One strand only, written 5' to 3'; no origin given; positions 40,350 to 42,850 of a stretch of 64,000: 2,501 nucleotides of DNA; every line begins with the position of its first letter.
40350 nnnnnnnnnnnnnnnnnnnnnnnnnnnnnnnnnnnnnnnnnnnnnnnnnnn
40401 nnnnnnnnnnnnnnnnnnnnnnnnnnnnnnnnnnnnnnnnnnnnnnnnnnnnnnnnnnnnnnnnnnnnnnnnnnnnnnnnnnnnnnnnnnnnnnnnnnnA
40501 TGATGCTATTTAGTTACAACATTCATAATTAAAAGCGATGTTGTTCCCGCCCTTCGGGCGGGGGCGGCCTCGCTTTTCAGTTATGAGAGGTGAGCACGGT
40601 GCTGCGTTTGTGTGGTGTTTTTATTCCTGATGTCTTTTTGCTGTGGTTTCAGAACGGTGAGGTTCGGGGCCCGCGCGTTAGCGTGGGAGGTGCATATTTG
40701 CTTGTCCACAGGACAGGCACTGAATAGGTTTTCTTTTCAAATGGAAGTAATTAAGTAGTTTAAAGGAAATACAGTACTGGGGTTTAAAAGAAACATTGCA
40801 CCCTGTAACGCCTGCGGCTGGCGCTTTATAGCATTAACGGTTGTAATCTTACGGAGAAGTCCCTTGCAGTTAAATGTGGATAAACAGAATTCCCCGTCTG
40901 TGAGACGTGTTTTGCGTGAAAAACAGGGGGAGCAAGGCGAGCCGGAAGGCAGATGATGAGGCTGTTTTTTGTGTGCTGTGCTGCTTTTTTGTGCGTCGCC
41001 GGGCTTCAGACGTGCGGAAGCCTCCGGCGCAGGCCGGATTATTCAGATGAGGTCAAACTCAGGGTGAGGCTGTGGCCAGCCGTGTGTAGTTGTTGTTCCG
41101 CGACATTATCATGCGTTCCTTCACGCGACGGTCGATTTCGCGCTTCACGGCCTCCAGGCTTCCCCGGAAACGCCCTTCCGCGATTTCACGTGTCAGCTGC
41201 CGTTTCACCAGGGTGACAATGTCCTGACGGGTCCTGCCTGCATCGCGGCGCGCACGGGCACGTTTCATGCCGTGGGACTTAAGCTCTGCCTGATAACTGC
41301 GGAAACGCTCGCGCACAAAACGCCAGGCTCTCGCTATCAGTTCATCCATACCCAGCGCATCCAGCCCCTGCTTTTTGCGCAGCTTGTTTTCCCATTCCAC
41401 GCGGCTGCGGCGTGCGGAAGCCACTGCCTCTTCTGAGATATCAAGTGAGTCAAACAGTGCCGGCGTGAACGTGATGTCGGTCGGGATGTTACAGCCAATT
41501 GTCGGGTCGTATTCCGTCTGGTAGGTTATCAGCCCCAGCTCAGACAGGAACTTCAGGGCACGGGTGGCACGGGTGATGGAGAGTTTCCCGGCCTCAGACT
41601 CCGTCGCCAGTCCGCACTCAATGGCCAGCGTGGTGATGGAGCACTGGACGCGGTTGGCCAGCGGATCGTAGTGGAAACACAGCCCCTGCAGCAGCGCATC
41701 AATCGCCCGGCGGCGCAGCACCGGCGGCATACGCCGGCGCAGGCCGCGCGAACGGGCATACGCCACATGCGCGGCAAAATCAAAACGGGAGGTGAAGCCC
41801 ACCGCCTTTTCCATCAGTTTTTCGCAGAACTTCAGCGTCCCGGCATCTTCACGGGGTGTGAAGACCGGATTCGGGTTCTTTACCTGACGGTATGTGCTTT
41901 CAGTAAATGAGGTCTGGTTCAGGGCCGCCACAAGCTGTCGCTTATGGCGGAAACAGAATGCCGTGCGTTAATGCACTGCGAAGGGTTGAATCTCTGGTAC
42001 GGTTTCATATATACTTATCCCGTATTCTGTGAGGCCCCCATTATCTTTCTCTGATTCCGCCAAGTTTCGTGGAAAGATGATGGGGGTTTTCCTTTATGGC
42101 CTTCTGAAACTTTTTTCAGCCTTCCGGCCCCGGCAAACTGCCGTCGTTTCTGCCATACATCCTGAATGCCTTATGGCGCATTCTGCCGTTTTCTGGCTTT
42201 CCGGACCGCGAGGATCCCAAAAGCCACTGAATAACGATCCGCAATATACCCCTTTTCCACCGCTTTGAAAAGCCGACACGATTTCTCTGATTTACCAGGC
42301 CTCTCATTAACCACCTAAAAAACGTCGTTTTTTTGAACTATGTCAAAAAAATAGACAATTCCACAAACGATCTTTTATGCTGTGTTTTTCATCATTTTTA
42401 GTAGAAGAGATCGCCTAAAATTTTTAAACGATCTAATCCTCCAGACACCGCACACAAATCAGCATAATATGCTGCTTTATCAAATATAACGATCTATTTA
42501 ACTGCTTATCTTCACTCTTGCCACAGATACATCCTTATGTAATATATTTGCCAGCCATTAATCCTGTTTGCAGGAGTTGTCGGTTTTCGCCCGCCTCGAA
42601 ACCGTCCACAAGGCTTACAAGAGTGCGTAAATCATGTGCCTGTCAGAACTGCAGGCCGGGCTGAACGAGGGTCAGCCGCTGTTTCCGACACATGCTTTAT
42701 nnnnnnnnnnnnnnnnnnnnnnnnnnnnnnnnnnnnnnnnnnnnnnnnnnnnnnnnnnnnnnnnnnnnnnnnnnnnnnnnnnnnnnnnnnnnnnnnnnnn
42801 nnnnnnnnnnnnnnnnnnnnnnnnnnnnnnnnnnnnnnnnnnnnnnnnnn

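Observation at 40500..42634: RepFIIA replicon without a recognisable CopB (repA2) gene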

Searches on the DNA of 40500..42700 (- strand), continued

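Call 35: get_annotated_region(hit=H78, flank=1300)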
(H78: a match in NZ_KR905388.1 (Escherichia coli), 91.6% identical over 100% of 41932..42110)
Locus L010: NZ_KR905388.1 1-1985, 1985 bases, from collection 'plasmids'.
description: Escherichia coli strain MSA970 plasmid pTMSA970, complete sequence
organism: Escherichia coli (NCBI taxid 562)
taxonomy: Bacteria; Pseudomonadota; Gammaproteobacteria; Enterobacterales; Enterobacteriaceae; Escherichia; Escherichia coli
host: -; source: poultry; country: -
typing (MOB-suite, as given by PLSDB): conjugative; replicon IncK2/Z; relaxase MOBP; mating-pair formation MPF_I
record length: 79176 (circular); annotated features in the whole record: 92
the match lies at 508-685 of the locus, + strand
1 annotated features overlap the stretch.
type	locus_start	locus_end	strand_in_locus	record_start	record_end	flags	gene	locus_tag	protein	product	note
CDS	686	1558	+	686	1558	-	repA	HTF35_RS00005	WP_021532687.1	incFII family plasmid replication initiator RepA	GO:0006276 - plasmid maintenance [Evidence IEA]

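Call 36: get_annotated_region(hit=H85, flank=1300)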
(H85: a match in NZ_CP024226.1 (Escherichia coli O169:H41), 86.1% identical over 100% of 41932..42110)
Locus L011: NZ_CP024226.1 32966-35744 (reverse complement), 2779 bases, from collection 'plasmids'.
description: Escherichia coli O169:H41 strain 2014EL-1345-2 plasmid unnamed3
organism: Escherichia coli O169:H41 (NCBI taxid 1446701)
taxonomy: Bacteria; Pseudomonadota; Gammaproteobacteria; Enterobacterales; Enterobacteriaceae; Escherichia; Escherichia coli; Escherichia coli O169:H41
host: -; source: -; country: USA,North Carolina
typing (MOB-suite, as given by PLSDB): conjugative; replicon IncI-gamma/K1; relaxase MOBP; mating-pair formation MPF_I
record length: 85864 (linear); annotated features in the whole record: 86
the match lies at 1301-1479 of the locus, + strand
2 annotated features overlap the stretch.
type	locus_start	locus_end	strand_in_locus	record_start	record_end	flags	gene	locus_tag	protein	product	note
CDS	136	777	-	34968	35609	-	-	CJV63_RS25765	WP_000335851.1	transcription termination/antitermination NusG family protein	GO:0006354 - DNA-templated transcription elongation [Evidence IEA]; GO:0006355 - regulation of DNA-templated ...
CDS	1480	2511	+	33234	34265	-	repA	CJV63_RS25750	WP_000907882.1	plasmid replication initiator RepA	GO:0006276 - plasmid maintenance [Evidence IEA]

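Call 37: get_annotated_region(hit=H83, flank=1300)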
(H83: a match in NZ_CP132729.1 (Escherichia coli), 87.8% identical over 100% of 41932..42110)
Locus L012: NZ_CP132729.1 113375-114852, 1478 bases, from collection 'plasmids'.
description: Escherichia coli strain LZSFT34 plasmid p1_FT34, complete sequence
organism: Escherichia coli (NCBI taxid 562)
taxonomy: Bacteria; Pseudomonadota; Gammaproteobacteria; Enterobacterales; Enterobacteriaceae; Escherichia; Escherichia coli
host: -; source: -; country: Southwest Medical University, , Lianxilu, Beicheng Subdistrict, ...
typing (MOB-suite, as given by PLSDB): conjugative; replicon IncK2/Z; relaxase MOBP; mating-pair formation MPF_I
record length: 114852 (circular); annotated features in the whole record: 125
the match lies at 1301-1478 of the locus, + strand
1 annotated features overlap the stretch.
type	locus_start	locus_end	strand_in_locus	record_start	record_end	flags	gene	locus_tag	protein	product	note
CDS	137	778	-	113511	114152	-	-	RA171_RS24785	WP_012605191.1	transcription termination/antitermination NusG family protein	-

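Call 38: get_annotated_region(hit=H44, flank=1300)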
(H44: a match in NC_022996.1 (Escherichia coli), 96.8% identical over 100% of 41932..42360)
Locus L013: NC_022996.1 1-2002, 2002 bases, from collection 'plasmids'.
description: Escherichia coli plasmid pO26-CRL-125, complete sequence
organism: Escherichia coli (NCBI taxid 562)
taxonomy: Bacteria; Pseudomonadota; Gammaproteobacteria; Enterobacterales; Enterobacteriaceae; Escherichia; Escherichia coli
host: -; source: -; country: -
typing (MOB-suite, as given by PLSDB): conjugative; replicon IncK2/Z,IncQ1; relaxase MOBP; mating-pair formation MPF_I
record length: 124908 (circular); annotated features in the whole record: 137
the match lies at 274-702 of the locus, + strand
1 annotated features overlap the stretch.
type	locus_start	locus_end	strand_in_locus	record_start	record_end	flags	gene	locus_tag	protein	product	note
CDS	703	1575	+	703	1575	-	repA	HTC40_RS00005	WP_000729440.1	incFII family plasmid replication initiator RepA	GO:0006276 - plasmid maintenance [Evidence IEA]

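Call 57: get_annotated_region(hit=H80, flank=200)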
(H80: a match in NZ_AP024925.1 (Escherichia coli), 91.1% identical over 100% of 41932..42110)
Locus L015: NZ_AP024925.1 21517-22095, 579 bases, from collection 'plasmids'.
description: Escherichia coli O145:H28 strain 16003 plasmid pO145_16003, complete sequence
organism: Escherichia coli (NCBI taxid 1078034)
taxonomy: Bacteria; Pseudomonadota; Gammaproteobacteria; Enterobacterales; Enterobacteriaceae; Escherichia; Escherichia coli
host: -; source: Homo sapiens; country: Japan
typing (MOB-suite, as given by PLSDB): mobilizable; replicon IncFIB,IncI-gamma/K1; relaxase MOBP
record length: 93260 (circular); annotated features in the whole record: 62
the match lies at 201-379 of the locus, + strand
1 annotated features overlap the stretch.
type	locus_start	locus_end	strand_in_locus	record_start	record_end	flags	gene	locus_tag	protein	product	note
CDS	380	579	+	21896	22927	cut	repA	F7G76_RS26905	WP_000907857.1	plasmid replication initiator RepA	-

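Call 58: get_annotated_region(hit=H82, flank=200)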
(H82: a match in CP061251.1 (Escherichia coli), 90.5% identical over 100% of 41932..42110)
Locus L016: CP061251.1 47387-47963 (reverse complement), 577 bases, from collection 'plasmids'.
description: Escherichia coli strain STEC399 plasmid pSTEC399_1, complete sequence
organism: Escherichia coli (NCBI taxid 562)
taxonomy: Bacteria; Pseudomonadota; Gammaproteobacteria; Enterobacterales; Enterobacteriaceae; Escherichia; Escherichia coli
host: -; source: Homo sapiens,cell culture; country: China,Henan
typing (MOB-suite, as given by PLSDB): conjugative; replicon IncK2/Z; relaxase MOBP; mating-pair formation MPF_I
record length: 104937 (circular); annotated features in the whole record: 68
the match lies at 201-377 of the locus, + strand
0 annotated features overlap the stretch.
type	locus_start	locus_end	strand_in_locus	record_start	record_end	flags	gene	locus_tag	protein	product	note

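Call 59: get_annotated_region(hit=H84, flank=200)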
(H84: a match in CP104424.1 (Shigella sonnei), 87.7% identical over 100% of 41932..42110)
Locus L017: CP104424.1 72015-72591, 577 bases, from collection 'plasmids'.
description: Shigella sonnei strain 1527837 plasmid p1527837_2, complete sequence
organism: Shigella sonnei (NCBI taxid 624)
taxonomy: Bacteria; Pseudomonadota; Gammaproteobacteria; Enterobacterales; Enterobacteriaceae; Shigella; Shigella sonnei
host: -; source: Homo sapiens,human; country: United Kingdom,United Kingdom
typing (MOB-suite, as given by PLSDB): conjugative; replicon IncI1/B/O; relaxase MOBP; mating-pair formation MPF_I
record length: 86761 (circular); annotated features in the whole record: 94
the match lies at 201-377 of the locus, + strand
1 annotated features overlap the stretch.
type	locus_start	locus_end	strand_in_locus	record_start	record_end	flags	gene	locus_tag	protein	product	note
CDS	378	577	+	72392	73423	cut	repA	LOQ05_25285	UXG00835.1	plasmid replication initiator RepA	-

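Call 60: get_annotated_region(hit=H86, flank=200)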
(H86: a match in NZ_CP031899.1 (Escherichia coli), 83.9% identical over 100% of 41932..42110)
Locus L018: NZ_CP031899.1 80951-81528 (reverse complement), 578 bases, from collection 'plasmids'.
description: Escherichia coli O113:H21 strain FWSEC0010 plasmid unnamed1, complete sequence
organism: Escherichia coli (NCBI taxid 1078021)
taxonomy: Bacteria; Pseudomonadota; Gammaproteobacteria; Enterobacterales; Enterobacteriaceae; Escherichia; Escherichia coli
host: -; source: Homo sapiens,Clinical: Human (Homo sapiens); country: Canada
typing (MOB-suite, as given by PLSDB): conjugative; replicon IncFIB,IncI-gamma/K1; relaxase MOBP; mating-pair formation MPF_I
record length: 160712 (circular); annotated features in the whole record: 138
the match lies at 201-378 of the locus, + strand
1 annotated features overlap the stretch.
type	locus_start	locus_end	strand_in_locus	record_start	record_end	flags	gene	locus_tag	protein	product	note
CDS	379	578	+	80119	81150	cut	repA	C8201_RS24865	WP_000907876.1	plasmid replication initiator RepA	GO:0006276 - plasmid maintenance [Evidence IEA]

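Call 61: get_annotated_region(hit=H87, flank=200)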
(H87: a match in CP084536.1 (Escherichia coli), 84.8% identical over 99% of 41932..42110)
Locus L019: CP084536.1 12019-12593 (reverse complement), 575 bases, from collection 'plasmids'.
description: Escherichia coli strain EC-YC1908-399 plasmid p399-2, complete sequence
organism: Escherichia coli (NCBI taxid 562)
taxonomy: Bacteria; Pseudomonadota; Gammaproteobacteria; Enterobacterales; Enterobacteriaceae; Escherichia; Escherichia coli
host: -; source: -; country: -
typing (MOB-suite, as given by PLSDB): conjugative; replicon IncFIB,IncI-gamma/K1; relaxase MOBP; mating-pair formation MPF_I
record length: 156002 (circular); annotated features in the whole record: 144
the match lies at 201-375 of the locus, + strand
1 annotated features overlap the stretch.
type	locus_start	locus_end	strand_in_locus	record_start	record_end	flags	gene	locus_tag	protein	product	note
CDS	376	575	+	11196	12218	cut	-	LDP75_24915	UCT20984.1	replication initiation protein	-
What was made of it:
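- STEC plasmids carrying IncFIB plus an I-complex replicon are common, for example the O113:H21 and O145:H28 plasmids (calls 57, 60, 61).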

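Call 62: get_annotated_region(hit=H111, flank=200)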
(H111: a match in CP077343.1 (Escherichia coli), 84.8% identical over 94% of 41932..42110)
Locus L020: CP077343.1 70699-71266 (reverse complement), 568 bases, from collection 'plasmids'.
description: Escherichia coli strain FDAARGOS 1389 plasmid unnamed1, complete sequence
organism: Escherichia coli (NCBI taxid 562)
taxonomy: Bacteria; Pseudomonadota; Gammaproteobacteria; Enterobacterales; Enterobacteriaceae; Escherichia; Escherichia coli
host: -; source: -; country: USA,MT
typing (MOB-suite, as given by PLSDB): conjugative; replicon IncI-gamma/K1; relaxase MOBP; mating-pair formation MPF_I
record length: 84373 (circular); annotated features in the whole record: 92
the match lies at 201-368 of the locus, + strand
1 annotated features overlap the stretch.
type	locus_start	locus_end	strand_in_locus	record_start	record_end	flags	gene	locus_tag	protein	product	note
CDS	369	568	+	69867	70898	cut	-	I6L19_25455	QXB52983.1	replication initiation protein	-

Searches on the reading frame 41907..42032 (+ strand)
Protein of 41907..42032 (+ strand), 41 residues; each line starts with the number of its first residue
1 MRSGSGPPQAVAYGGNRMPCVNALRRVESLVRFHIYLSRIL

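Call 52: search_protein_families(library=pfam, proteins=[window:41907-42032:+], max_evalue=10)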
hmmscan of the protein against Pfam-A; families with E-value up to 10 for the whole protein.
window:41907-42032:+ (41 aa): 0 families

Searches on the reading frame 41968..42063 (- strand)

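Call 52: search_protein_families(library=pfam, proteins=[window:41968-42063:-], max_evalue=10)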
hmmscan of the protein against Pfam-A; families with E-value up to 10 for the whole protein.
window:41968-42063:- (31 aa): 1 family
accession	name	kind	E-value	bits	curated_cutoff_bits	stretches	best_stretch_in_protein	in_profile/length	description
PF05838.17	Glyco_hydro_108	-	0.13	13.2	21.2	1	3-18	13-28/85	Glycosyl hydrolase 108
